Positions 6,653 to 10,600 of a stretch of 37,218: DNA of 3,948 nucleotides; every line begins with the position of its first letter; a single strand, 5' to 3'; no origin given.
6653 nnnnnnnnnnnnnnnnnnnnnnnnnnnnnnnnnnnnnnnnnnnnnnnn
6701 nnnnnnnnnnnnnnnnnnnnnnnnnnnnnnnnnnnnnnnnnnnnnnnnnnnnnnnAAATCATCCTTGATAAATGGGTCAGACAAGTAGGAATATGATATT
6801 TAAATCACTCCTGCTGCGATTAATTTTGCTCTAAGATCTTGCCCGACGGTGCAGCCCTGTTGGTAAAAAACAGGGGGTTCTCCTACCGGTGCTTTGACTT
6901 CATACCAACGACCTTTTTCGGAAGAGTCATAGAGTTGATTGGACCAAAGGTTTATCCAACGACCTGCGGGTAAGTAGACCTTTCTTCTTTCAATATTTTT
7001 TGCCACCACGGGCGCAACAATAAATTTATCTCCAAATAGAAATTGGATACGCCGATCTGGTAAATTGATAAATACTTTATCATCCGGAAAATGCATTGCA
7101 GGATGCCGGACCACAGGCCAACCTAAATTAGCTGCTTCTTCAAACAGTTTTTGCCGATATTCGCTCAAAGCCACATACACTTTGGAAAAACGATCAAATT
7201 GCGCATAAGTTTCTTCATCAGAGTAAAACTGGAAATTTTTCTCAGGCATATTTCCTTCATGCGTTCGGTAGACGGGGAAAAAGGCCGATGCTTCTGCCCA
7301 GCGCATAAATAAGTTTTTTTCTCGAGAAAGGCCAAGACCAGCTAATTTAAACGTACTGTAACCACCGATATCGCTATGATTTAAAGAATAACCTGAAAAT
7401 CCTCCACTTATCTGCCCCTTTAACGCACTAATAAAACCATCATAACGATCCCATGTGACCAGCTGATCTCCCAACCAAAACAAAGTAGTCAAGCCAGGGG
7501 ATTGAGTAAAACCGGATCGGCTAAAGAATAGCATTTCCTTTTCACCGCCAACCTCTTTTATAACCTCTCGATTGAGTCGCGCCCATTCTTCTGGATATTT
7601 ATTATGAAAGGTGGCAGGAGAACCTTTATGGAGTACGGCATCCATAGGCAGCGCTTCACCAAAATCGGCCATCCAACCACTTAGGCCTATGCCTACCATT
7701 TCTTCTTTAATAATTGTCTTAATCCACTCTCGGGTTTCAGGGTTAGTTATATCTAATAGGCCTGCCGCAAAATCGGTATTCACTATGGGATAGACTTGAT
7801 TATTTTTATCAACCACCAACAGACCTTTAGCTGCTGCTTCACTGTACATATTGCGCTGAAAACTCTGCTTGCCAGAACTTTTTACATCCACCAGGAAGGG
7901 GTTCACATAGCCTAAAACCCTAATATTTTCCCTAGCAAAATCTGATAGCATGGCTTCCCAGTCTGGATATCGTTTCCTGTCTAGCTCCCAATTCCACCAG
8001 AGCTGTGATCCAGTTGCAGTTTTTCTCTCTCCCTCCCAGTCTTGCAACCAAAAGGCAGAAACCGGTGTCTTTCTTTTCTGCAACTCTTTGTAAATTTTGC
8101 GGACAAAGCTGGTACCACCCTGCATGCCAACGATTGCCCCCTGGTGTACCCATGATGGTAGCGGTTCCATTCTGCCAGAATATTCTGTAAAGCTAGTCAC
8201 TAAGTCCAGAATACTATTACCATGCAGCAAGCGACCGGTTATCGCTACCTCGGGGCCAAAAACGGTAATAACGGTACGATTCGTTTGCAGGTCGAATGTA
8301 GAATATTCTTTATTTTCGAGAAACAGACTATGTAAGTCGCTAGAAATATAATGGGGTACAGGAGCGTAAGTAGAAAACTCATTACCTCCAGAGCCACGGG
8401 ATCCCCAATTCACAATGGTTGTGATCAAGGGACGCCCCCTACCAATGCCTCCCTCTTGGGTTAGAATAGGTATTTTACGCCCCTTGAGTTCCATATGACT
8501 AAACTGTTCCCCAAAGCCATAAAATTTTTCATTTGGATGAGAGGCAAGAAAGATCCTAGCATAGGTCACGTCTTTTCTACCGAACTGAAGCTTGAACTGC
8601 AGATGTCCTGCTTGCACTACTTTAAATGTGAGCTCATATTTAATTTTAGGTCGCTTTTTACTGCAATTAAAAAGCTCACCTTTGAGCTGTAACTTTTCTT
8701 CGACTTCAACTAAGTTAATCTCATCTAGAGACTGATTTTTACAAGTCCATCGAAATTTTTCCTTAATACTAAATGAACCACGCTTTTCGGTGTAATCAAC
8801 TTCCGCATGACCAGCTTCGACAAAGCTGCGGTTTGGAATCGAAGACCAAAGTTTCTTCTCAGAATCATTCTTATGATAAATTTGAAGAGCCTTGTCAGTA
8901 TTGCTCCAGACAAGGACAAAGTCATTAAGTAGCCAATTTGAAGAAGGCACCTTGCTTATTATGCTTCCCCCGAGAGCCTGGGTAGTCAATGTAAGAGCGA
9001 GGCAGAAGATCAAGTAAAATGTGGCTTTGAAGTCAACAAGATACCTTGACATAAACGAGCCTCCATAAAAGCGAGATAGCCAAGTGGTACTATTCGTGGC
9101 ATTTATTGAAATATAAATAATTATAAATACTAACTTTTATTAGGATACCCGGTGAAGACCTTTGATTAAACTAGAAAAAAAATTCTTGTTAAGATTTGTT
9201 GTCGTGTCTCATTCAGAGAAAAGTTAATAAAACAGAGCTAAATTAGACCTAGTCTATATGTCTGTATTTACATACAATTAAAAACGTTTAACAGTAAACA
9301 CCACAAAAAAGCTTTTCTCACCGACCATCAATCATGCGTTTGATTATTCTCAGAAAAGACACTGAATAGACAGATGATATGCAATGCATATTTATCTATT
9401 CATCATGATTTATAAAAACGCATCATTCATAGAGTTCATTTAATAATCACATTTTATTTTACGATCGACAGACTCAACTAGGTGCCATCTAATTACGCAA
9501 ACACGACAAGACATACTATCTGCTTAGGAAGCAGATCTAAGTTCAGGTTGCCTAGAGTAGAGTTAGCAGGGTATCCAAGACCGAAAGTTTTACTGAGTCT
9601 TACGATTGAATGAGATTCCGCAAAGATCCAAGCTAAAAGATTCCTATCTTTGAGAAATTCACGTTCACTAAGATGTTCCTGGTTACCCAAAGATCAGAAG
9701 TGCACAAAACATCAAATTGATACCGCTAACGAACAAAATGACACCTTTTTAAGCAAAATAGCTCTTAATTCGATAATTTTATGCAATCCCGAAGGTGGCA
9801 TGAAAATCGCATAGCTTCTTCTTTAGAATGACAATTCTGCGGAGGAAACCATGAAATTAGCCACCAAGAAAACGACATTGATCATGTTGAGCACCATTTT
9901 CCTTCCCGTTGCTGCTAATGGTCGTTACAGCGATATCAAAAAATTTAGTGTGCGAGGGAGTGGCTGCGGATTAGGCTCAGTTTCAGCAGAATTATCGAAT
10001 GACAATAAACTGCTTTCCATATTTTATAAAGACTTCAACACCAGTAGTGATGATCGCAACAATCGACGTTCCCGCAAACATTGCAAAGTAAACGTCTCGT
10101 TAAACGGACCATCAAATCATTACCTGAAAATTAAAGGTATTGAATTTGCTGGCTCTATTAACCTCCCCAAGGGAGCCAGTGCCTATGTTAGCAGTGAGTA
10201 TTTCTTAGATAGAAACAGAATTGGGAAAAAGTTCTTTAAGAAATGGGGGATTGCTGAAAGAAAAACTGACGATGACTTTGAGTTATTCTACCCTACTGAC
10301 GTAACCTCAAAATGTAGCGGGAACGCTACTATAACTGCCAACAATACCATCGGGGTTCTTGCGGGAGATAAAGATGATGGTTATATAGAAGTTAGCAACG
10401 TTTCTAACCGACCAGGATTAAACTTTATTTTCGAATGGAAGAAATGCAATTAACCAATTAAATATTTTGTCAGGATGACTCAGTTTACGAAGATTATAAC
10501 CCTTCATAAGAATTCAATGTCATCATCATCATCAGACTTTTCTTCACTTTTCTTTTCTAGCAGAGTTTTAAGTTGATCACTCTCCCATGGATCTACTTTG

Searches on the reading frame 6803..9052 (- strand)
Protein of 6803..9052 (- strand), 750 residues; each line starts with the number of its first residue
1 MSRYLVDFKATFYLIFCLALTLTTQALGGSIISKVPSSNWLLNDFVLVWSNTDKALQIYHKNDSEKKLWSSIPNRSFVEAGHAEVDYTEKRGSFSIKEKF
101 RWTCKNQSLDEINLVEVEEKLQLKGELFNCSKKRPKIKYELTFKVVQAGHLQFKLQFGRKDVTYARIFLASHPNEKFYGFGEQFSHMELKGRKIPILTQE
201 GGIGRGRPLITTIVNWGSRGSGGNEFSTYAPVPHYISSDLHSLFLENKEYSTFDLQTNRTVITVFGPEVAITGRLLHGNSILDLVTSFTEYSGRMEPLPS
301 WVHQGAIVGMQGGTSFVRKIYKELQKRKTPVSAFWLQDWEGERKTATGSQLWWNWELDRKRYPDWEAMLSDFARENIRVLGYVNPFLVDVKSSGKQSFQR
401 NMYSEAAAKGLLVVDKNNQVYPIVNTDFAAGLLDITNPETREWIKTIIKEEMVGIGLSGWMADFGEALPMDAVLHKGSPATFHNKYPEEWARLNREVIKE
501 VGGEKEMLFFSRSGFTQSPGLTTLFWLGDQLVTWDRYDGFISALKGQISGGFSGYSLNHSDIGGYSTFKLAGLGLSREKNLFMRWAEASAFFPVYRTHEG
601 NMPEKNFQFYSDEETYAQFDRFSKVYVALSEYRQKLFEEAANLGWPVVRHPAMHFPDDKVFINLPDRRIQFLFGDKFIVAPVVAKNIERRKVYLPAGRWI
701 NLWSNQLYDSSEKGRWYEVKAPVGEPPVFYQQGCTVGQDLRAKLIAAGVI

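Call 20: search_protein_families(library=pfam, proteins=[window:6803-9052:-], max_evalue=0.001)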
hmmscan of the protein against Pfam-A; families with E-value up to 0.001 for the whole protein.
window:6803-9052:- (750 aa): 3 families
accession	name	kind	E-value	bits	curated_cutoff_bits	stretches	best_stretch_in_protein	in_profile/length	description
PF01055.32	Glyco_hydro_31_2nd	-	4.9e-38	131.7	23.5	1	317-619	24-311/328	Glycosyl hydrolases family 31 TIM-barrel domain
PF21365.3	Glyco_hydro_31_3rd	-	1.9e-17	64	24.4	1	644-733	1-84/87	Glycosyl hydrolase family 31 C-terminal domain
PF13802.12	Gal_mutarotas_2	-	9e-10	39.6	27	1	129-254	61-184/184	Glycosyl hydrolase 31 N-terminal galactose mutarotase-like domain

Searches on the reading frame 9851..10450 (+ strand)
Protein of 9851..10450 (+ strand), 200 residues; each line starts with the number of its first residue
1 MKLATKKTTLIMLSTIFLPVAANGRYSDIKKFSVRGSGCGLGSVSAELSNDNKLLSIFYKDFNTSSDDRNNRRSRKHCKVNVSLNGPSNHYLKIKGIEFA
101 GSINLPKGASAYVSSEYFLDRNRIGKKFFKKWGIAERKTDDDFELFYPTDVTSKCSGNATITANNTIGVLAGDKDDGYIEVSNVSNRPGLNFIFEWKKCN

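Call 20: search_protein_families(library=pfam, proteins=[window:9851-10450:+], max_evalue=0.001)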
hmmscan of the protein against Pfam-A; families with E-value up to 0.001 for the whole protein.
window:9851-10450:+ (200 aa): 1 family
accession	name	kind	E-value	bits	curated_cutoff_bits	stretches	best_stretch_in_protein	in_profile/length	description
PF14273.11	DUF4360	-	1.6e-23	83.9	27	1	28-199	4-178/178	Domain of unknown function (DUF4360)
